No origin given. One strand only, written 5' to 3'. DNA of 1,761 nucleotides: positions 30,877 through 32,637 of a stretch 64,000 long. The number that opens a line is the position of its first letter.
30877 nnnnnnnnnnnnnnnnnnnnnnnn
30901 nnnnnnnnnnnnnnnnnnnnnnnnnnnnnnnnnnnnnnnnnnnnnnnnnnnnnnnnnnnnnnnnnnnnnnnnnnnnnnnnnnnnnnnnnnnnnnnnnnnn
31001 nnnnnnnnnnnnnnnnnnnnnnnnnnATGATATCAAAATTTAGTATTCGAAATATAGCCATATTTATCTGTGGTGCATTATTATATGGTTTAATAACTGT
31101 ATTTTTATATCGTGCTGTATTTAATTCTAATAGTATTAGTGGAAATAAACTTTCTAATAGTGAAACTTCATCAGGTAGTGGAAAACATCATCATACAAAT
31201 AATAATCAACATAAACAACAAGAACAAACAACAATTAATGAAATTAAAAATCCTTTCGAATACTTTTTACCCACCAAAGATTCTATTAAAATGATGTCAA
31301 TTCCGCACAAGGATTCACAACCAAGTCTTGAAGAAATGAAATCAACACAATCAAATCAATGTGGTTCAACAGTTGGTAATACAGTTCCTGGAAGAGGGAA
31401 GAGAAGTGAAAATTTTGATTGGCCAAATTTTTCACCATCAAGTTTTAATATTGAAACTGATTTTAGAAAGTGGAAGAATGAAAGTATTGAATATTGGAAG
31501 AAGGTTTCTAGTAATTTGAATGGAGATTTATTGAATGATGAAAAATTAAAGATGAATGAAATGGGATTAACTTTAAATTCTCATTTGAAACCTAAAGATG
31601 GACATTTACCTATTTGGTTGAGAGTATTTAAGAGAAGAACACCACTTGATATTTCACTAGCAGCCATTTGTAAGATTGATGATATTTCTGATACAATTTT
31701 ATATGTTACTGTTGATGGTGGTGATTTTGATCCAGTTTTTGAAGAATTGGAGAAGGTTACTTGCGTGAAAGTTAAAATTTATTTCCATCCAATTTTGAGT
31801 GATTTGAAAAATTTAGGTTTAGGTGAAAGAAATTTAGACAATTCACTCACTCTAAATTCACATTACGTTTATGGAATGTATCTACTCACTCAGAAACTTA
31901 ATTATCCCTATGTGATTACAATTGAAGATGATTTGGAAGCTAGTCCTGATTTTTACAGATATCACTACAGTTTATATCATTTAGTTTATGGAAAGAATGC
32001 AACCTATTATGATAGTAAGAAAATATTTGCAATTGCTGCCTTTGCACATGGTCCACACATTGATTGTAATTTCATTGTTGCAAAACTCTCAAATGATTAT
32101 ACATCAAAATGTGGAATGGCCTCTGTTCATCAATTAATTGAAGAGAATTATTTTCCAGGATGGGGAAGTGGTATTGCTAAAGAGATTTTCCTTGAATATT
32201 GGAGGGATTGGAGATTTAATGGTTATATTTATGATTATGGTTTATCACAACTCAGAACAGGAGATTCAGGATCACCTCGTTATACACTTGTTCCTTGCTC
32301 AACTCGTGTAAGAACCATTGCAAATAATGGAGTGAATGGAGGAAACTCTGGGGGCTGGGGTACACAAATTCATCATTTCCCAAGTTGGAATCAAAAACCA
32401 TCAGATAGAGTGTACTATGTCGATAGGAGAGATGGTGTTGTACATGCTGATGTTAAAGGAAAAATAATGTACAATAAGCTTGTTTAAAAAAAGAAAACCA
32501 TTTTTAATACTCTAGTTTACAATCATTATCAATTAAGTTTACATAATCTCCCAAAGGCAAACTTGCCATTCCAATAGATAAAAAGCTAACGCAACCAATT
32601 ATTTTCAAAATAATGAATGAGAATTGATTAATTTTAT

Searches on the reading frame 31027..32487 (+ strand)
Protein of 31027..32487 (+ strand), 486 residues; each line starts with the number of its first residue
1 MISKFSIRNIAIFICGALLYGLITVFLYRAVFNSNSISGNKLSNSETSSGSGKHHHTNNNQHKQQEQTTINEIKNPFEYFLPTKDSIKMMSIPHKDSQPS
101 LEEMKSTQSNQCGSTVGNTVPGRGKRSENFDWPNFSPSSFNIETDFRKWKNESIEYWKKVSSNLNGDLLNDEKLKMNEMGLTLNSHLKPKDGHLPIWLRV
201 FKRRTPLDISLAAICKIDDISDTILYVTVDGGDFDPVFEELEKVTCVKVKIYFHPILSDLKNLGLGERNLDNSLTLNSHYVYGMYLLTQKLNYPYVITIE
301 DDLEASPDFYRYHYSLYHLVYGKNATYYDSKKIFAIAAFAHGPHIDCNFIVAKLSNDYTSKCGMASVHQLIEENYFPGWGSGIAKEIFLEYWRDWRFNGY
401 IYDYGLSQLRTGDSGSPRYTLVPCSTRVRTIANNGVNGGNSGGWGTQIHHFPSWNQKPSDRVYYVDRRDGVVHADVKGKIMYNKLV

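Call 66: search_protein_families(library=pfam, max_evalue=0.001, proteins=[window:31027-32487:+])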
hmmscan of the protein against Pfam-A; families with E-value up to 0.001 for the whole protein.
window:31027-32487:+ (486 aa): 1 family
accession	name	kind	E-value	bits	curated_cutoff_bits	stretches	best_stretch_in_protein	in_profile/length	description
PF03071.21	GNT-I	-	5.8e-06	25.8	25.4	1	266-320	165-219/434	GNT-I family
